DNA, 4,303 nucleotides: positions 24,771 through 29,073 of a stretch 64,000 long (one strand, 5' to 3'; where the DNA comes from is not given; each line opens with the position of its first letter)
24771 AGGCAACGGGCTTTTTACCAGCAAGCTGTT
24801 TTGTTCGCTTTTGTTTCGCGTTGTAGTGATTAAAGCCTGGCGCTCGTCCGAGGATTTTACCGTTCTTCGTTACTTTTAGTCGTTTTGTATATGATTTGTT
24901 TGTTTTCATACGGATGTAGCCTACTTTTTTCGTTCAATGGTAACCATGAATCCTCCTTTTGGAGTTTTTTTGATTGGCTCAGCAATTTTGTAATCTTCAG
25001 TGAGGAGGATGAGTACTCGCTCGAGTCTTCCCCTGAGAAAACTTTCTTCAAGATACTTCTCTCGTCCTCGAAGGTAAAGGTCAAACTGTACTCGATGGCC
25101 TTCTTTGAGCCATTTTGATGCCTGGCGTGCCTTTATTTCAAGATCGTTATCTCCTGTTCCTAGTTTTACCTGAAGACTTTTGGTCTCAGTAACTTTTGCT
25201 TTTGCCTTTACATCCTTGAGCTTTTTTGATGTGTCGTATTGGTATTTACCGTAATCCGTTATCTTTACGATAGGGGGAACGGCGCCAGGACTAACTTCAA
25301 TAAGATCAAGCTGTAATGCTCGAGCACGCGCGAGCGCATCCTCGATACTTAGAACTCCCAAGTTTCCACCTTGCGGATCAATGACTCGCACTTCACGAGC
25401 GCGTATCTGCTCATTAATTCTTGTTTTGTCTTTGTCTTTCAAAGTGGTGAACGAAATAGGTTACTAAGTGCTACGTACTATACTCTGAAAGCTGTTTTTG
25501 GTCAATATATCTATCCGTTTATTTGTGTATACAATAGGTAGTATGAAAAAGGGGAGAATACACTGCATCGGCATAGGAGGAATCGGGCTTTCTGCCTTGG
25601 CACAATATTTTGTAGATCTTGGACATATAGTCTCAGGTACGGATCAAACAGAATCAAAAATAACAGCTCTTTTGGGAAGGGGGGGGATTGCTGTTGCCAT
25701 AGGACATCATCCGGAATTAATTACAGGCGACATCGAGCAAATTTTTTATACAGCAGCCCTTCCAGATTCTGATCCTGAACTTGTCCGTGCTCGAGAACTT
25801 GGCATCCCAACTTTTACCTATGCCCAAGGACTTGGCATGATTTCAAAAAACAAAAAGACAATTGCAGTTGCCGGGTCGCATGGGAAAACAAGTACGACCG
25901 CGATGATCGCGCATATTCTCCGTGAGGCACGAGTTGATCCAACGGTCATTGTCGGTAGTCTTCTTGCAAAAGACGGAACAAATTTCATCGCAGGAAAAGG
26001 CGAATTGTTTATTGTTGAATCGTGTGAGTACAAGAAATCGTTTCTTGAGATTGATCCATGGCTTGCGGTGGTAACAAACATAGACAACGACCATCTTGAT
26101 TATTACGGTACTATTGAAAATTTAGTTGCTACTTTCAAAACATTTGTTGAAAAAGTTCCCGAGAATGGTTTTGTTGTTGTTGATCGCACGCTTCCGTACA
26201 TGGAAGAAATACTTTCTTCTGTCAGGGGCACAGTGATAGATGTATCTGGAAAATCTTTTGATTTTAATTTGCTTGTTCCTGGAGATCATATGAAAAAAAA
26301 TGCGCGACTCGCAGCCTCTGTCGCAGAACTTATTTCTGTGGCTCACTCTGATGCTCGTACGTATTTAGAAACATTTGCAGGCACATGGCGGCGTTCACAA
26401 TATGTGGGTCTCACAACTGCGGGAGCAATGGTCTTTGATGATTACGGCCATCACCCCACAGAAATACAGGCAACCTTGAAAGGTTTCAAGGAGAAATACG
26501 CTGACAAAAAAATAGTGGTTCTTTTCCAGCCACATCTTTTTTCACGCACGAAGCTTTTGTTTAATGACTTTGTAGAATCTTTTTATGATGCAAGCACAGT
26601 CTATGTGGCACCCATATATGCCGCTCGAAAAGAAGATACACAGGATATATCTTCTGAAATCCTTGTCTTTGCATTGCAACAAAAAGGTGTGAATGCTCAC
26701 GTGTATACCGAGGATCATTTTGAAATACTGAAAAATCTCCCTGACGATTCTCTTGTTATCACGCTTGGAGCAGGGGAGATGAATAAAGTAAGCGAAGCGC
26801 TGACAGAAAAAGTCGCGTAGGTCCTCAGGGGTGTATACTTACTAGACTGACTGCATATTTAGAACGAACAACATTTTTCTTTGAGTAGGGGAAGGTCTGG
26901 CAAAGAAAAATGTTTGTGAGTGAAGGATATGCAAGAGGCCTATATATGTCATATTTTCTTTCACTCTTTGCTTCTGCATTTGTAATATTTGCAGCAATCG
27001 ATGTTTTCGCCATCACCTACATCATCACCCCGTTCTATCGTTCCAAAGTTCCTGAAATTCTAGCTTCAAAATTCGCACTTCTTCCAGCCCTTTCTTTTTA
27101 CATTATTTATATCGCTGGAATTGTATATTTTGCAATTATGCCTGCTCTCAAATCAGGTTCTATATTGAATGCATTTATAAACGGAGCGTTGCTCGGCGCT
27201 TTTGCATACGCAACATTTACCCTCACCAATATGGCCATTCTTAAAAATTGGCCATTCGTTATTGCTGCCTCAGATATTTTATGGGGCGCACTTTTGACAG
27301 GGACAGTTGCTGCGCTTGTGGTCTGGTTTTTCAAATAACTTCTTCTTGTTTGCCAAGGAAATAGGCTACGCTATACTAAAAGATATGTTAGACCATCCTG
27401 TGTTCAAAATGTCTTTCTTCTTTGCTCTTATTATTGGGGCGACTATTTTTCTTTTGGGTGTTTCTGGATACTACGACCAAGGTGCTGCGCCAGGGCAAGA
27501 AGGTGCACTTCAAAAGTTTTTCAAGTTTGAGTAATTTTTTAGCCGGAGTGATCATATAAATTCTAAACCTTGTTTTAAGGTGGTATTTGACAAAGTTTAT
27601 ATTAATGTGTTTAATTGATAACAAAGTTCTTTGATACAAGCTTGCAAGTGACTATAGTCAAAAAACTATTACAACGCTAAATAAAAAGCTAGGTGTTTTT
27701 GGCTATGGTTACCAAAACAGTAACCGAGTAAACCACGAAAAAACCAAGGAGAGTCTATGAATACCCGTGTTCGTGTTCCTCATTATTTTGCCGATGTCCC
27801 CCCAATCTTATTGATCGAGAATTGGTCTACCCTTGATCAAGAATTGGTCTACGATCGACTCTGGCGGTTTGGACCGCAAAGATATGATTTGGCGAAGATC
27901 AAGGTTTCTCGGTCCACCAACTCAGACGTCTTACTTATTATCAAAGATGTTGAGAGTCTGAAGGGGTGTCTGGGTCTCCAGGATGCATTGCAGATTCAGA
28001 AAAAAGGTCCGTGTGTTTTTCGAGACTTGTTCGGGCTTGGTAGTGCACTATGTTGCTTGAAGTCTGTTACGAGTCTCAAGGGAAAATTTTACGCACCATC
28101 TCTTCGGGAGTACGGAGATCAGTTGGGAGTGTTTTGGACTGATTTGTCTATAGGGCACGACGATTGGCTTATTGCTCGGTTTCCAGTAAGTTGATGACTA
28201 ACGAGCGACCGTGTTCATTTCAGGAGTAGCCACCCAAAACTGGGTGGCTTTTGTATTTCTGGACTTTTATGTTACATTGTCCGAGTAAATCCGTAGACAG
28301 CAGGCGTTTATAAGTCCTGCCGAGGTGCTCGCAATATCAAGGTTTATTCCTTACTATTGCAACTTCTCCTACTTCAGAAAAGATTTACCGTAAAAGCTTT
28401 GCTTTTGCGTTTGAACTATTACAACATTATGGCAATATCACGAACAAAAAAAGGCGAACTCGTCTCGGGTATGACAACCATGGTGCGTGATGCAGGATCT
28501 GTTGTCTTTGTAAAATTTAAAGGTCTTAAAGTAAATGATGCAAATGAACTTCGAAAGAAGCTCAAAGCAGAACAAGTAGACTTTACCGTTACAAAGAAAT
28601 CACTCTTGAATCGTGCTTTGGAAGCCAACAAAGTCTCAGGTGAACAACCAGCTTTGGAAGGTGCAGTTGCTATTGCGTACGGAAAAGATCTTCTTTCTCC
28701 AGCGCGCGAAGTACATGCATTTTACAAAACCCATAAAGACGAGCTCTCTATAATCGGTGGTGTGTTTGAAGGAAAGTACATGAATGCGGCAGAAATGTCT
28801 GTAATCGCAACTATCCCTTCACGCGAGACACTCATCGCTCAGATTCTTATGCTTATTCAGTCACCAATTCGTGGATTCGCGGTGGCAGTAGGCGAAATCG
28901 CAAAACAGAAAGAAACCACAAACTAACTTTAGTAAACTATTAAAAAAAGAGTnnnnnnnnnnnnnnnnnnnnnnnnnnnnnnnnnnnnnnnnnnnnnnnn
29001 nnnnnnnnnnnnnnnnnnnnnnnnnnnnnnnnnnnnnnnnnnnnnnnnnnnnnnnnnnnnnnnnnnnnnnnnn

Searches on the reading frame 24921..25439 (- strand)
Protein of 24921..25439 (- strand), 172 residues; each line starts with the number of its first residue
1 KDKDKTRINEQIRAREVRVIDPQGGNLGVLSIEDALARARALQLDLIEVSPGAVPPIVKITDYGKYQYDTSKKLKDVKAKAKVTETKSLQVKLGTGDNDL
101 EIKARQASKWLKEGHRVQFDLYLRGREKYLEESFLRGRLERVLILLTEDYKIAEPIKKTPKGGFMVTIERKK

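Call 77: search_protein_families(library=pfam, proteins=[window:24921-25439:-], max_evalue=0.001)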
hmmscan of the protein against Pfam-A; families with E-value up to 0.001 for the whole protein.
window:24921-25439:- (172 aa): 2 families
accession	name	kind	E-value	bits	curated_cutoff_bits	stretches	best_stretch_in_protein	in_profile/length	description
PF05198.21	IF3_N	-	9.1e-28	96.7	26.9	1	8-76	1-69/70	Translation initiation factor IF-3, N-terminal domain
PF00707.27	IF3_C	-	1.9e-10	41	34.8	1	85-157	2-73/86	Translation initiation factor IF-3, C-terminal domain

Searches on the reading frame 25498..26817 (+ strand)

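Call 77: search_protein_families(library=pfam, proteins=[window:25498-26817:+], max_evalue=0.001)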
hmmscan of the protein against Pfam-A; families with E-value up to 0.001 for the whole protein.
window:25498-26817:+ (440 aa): 3 families
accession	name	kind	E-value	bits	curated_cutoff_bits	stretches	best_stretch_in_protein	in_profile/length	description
PF08245.18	Mur_ligase_M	-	2.2e-20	73.9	24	1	124-243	1-136/200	Mur ligase middle domain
PF01225.30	Mur_ligase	-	1.1e-18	67.8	21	1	20-119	1-94/95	Mur ligase family, catalytic domain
PF02875.26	Mur_ligase_C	-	6.2e-16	59.8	28.4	1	298-426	1-127/127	Mur ligase, glutamate ligase domain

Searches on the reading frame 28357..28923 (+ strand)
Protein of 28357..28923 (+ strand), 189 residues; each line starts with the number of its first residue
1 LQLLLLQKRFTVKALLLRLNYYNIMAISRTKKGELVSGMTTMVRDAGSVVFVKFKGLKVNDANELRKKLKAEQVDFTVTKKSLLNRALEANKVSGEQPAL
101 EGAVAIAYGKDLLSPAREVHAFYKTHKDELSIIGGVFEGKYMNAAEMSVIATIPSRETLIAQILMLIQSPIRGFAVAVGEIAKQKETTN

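Call 77: search_protein_families(library=pfam, proteins=[window:28357-28923:+], max_evalue=0.001)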
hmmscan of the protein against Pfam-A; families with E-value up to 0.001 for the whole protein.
window:28357-28923:+ (189 aa): 1 family
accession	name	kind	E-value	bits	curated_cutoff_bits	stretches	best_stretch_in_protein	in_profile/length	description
PF00466.25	Ribosomal_L10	-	3.7e-15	56.3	22.8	1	29-122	3-98/100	Ribosomal protein L10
